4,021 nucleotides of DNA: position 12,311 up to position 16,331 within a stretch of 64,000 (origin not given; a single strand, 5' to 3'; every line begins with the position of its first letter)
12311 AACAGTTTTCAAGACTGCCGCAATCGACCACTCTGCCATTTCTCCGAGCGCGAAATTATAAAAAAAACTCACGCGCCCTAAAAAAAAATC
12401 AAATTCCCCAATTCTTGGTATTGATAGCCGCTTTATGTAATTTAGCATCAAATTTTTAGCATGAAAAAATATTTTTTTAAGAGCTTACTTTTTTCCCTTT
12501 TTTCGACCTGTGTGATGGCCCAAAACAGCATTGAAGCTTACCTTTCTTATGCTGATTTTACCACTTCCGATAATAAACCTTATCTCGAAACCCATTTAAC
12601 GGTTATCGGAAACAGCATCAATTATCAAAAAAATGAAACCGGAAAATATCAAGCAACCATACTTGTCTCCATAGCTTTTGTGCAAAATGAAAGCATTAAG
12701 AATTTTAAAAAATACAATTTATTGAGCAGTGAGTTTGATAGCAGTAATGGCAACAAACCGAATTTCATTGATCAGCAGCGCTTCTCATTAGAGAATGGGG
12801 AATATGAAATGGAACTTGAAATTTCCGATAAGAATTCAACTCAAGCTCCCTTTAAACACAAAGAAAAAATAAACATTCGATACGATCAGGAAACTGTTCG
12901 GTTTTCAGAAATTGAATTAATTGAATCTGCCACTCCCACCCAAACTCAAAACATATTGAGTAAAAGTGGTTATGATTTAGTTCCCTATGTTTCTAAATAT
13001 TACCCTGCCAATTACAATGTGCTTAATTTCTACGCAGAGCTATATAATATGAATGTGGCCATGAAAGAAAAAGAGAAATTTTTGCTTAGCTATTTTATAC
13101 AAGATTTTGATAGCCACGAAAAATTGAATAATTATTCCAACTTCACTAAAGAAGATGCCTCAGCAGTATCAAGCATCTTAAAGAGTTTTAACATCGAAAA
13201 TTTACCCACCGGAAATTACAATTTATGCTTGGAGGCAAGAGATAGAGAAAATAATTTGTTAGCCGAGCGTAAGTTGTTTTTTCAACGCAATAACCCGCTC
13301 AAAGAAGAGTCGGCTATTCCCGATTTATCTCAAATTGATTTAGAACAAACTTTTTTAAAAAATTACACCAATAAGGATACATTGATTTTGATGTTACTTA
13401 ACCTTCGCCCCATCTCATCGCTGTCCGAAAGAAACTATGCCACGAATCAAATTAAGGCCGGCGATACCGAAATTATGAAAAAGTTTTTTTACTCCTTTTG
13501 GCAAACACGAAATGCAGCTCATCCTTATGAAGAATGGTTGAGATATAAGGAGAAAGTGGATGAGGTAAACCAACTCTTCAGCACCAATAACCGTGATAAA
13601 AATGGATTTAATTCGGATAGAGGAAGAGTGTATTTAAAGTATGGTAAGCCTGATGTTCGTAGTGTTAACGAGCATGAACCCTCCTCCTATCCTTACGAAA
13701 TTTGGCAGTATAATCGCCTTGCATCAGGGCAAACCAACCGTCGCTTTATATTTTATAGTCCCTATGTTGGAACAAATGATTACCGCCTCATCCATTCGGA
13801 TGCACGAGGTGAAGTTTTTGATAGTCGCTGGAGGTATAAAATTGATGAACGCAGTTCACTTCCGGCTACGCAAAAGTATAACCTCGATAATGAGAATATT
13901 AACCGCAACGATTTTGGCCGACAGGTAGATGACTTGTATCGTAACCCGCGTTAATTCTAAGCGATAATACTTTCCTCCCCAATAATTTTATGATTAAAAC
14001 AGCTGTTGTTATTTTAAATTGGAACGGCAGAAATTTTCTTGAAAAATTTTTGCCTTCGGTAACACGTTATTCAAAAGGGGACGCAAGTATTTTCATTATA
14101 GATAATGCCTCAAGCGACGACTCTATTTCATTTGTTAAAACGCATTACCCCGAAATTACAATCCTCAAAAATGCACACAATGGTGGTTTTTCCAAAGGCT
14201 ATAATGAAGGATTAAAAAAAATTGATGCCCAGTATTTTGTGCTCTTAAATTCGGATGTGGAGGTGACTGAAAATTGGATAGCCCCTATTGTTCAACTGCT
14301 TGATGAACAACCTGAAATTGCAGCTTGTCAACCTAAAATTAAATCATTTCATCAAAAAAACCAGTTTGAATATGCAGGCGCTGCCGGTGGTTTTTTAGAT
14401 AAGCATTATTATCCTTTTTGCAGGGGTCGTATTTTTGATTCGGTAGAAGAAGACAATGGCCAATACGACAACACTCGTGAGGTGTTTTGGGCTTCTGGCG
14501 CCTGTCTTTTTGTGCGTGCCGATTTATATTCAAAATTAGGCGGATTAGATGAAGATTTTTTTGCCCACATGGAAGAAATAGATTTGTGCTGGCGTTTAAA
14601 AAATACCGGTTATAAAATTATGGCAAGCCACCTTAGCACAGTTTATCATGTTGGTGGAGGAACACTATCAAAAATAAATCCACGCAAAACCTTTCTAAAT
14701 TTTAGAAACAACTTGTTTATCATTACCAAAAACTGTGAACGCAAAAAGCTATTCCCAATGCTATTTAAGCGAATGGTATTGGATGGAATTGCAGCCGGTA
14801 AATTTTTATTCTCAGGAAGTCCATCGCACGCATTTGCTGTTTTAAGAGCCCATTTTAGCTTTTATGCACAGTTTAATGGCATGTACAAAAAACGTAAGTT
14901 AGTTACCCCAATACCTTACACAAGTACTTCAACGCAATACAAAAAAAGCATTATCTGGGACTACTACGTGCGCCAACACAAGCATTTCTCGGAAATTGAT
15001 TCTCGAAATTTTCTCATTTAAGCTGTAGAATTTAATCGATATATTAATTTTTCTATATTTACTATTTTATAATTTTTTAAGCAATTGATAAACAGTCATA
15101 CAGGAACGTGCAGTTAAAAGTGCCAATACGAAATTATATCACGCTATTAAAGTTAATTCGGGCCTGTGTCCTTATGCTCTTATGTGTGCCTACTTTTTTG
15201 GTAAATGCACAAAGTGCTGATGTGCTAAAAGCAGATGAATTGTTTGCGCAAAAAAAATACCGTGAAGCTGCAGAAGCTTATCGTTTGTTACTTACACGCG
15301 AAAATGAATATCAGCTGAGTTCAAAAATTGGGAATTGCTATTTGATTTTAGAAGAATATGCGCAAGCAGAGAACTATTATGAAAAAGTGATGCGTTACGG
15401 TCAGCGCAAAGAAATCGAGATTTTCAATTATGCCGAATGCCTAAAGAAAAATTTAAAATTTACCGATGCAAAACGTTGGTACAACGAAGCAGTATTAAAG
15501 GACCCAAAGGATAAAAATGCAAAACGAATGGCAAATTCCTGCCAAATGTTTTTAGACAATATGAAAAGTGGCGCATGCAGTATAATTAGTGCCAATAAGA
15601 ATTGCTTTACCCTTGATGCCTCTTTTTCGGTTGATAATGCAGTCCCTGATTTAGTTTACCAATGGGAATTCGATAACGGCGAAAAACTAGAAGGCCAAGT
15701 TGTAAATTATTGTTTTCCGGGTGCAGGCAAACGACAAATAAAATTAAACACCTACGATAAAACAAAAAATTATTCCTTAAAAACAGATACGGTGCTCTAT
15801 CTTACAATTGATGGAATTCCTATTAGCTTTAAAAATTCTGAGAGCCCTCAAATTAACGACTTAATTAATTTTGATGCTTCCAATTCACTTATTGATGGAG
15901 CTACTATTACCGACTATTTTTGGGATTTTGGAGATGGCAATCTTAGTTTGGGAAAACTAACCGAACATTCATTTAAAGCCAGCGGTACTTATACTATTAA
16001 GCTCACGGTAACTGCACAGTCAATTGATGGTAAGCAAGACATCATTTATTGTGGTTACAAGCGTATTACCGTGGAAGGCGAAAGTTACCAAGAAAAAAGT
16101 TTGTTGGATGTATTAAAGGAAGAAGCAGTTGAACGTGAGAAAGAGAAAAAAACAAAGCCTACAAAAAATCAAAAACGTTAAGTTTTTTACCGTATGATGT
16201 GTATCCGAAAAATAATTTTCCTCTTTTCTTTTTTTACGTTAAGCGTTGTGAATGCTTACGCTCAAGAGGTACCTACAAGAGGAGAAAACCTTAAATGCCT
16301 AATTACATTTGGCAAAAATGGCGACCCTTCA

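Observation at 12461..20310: Co-directional cluster of secreted proteins ending in a transmembrane propeller-YYY-PP2C sensor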

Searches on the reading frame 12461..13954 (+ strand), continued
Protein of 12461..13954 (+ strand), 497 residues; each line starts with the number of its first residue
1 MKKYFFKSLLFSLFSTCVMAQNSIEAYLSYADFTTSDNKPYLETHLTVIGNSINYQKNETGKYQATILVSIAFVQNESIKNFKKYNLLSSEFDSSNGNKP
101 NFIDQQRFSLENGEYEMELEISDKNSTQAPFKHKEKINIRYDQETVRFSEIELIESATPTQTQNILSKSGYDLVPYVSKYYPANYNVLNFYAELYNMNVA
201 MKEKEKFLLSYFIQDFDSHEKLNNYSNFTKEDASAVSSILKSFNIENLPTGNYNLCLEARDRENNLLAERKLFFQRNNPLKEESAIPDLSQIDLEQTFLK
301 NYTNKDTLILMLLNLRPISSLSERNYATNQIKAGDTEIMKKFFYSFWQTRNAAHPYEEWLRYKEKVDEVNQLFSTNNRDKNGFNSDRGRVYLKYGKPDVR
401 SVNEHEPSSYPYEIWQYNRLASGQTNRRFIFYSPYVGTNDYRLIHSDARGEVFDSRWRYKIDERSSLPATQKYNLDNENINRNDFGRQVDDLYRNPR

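Call 59: predict_structure(alignment_id=A2)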
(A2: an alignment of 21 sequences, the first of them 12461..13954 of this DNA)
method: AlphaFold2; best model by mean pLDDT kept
length: 497 residues; sequences in the alignment: 21
mean_pLDDT: 81.3   pTM: 0.51
mean pLDDT of the five models: 81.3, 81.0, 80.6, 79.2, 71.2
residues with pLDDT >= 90: 130; 70-90: 287; 50-70: 51; < 50: 29
segments of 3 or more residues with pLDDT < 50: 19-21, 283-285, 477-497
pLDDT, mean of each block of 10 residues (from residue 1): 74 58 78 78 88 88 91 93 91 77 87 93 87 89 85 88 78 84 87 90 86 89 90 90 89 94 92 84 59 88 88 84 82 89 90 91 88 71 80 87 66 86 81 75 85 78 59 48 40 37
secondary structure, 60 per line:
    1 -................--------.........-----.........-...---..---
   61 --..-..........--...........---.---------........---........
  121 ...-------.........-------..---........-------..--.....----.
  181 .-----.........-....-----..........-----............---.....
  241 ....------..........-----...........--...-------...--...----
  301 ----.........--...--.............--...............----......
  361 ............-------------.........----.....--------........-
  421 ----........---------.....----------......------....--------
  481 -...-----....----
elements in order: H2-17 E26-34 E40-48 E66-75 E78-88 E102-109 E113-123 E131-139 E152-159 E171-175 E187-195 H197-200 E206-215 E221-232 E236-244 E251-260 E266-276 H305-313 H321-333 H336-350 H355-372 H386-394 E399-403 E412-419 E425-432 E442-446 H457-462 H469-472 H490-493

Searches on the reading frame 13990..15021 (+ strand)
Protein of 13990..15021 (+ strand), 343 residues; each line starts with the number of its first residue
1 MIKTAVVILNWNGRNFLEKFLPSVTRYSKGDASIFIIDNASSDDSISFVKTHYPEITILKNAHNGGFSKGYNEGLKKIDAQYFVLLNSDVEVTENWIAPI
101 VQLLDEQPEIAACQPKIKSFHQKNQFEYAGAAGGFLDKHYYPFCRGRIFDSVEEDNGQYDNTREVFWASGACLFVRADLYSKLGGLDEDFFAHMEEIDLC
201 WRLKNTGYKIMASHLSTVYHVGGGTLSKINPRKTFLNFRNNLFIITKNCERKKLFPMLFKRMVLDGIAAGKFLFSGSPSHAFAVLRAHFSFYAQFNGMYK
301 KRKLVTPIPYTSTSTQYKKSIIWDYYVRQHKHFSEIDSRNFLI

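Call 3: search_protein_families(library=pfam, proteins=[window:13990-15021:+], max_evalue=0.01)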
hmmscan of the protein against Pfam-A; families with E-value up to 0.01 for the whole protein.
window:13990-15021:+ (343 aa): 5 families
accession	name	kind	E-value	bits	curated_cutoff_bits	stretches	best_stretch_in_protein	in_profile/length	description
PF00535.33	Glycos_transf_2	-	1e-18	68.3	23.3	1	6-129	2-128/168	Glycosyl transferase family 2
PF13641.12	Glyco_tranf_2_3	-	4.1e-13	50.3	27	1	4-227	3-218/230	Glycosyltransferase like family 2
PF10111.15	Glyco_tranf_2_2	-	1.5e-07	31.6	27.3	1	12-234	10-224/276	Glycosyltransferase like family 2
PF13712.12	Glyco_tranf_2_5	-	3.1e-06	27.5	27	1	55-110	31-85/210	Glycosyltransferase like family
PF13632.12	Glyco_trans_2_3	-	6.7e-06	26.5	27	1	82-219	1-122/198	Glycosyl transferase family group 2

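Call 4: search_protein_families(library=ncbifam, proteins=[window:13990-15021:+], max_evalue=0.01)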
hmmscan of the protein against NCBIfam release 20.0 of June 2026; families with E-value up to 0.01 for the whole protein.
window:13990-15021:+ (343 aa): 14 families
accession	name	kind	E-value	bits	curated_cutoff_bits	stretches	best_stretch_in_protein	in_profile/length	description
TIGR03965.1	mycofact_glyco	equivalog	1.2e-15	57.3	280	1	5-233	77-293/467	mycofactocin biosynthesis glycosyltransferase MftF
TIGR01556.1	rhamnosyltran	subfamily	6.5e-12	45.2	200.55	1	18-223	8-203/281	rhamnosyltransferase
TIGR03937.1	PgaC_IcaA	equivalog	3.8e-10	39.3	422.3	1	5-113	48-159/407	poly-beta-1,6-N-acetyl-D-glucosamine synthase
TIGR04283.1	glyco_like_mftF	equivalog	1e-09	38.3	182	1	5-113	2-106/221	TIGR04283 family arsenosugar biosynthesis glycosyltransferase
NF007482.0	PRK10073.1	equivalog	5.3e-09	35.5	423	1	4-115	8-122/334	glycosyltransferase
NF041875.1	EPS_EpsD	equivalog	3.1e-07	30.1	370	1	175-221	162-207/325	exopolysaccharide biosynthesis glycosyltransferase EpsD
NF038302.1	EPS_HpsE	equivalog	1.2e-06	27.7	300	1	4-122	3-129/307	hormogonium polysaccharide biosynthesis glycosyltransferase HpsE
NF038299.1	EPS_HpsN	equivalog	4.5e-06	25.9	425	1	5-264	4-272/317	hormogonium polysaccharide biosynthesis glycosyltransferase HpsN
NF053739.1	GlytfEpsEBac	equivalog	9.9e-06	24.7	450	1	3-111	2-114/265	glycosyltransferase EpsE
TIGR03111.1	glyc2_xrt_Gpos1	hypoth_equivalog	3.5e-05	22.8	363.95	1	6-114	53-166/439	TIGR03111 family XrtG-associated glycosyltransferase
NF047683.1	TeichurnBiosyTuaG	equivalog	0.00014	21.6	400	1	5-95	9-102/252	teichuronic acid biosynthesis protein TuaG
NF050050.1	ProtGlycPglI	equivalog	0.00023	20.6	500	1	3-105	3-109/306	GalNAc(5)-diNAcBac-PP-undecaprenol beta-1,3-glucosyltransferase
TIGR04440.1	glyco_TIGR04440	domain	0.00096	18.9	70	1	27-127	22-129/215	TIGR00180 family glycosyltransferase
NF041394.1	GtaseAglG_Halo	equivalog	0.0024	17.2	440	1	52-204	55-198/304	glucosyl-dolichyl phosphate glucuronosyltransferase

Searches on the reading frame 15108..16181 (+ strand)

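Call 3: search_protein_families(library=pfam, proteins=[window:15108-16181:+], max_evalue=0.01)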
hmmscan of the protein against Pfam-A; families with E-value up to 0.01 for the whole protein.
window:15108-16181:+ (357 aa): 9 families
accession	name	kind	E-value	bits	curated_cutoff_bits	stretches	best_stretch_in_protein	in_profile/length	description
PF18911.6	PKD_4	-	8.8e-23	80.6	27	2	250-304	17-71/85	PKD domain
PF00801.26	PKD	-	7.8e-13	48.7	23.5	1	251-302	15-66/80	PKD domain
PF07719.23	TPR_2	-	3.3e-08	33.5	27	0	74-96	7-29/34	Tetratricopeptide repeat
PF00515.34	TPR_1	-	6.5e-07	29.4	27.8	1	74-94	7-27/34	Tetratricopeptide repeat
PF25068.1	ARM_TT21_4th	-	6.5e-05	23.7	30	1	70-148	1-77/153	Tetratricopeptide repeat protein 21 forth ARM domain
PF14559.12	TPR_19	-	0.00019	22.1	25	1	82-140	5-63/68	Tetratricopeptide repeat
PF12895.13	ANAPC3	-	0.00027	21.6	27.2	1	83-154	4-74/82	Anaphase-promoting complex, cyclosome, subunit 3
PF13432.12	TPR_16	-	0.0014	19.5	32.7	1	41-93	3-56/65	Tetratricopeptide repeat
PF13424.12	TPR_12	-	0.0058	17.2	30.1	0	47-96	22-73/77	Tetratricopeptide repeat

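Call 4: search_protein_families(library=ncbifam, proteins=[window:15108-16181:+], max_evalue=0.01)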
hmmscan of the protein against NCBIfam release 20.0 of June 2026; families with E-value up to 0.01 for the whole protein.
window:15108-16181:+ (357 aa): 7 families
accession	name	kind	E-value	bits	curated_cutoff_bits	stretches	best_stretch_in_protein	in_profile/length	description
NF052230.1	T9SS_PorE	exception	9.5e-12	44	600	1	22-156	4-145/648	PorE family type IX secretion system protein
NF053607.1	CHU_0125_OmpA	equivalog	3.1e-07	29.3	620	1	21-144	6-128/639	CHU_0125 family OmpA-like outer membrane integrity protein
TIGR00864.1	PCC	subfamily_domain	8.5e-07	25.7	1861.4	1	263-303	1421-1461/2700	polycystin cation channel protein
NF033920.0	C39_PA2778_fam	equivalog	5.7e-06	25.9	150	1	33-129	153-251/255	PA2778 family cysteine peptidase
TIGR02552.1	LcrH_SycD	equivalog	1.3e-05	24.9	104.8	1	44-151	27-135/136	SycD/LcrH family type III secretion system chaperone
TIGR03769.1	P_ac_wall_RPT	domain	0.0017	18.8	30.9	0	288-309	8-29/41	TIGR03769 domain-containing protein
TIGR02917.1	PEP_TPR_lipo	equivalog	0.0027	15.6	312.2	1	61-151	118-208/899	XrtA/PEP-CTERM system TPR-repeat protein PrsT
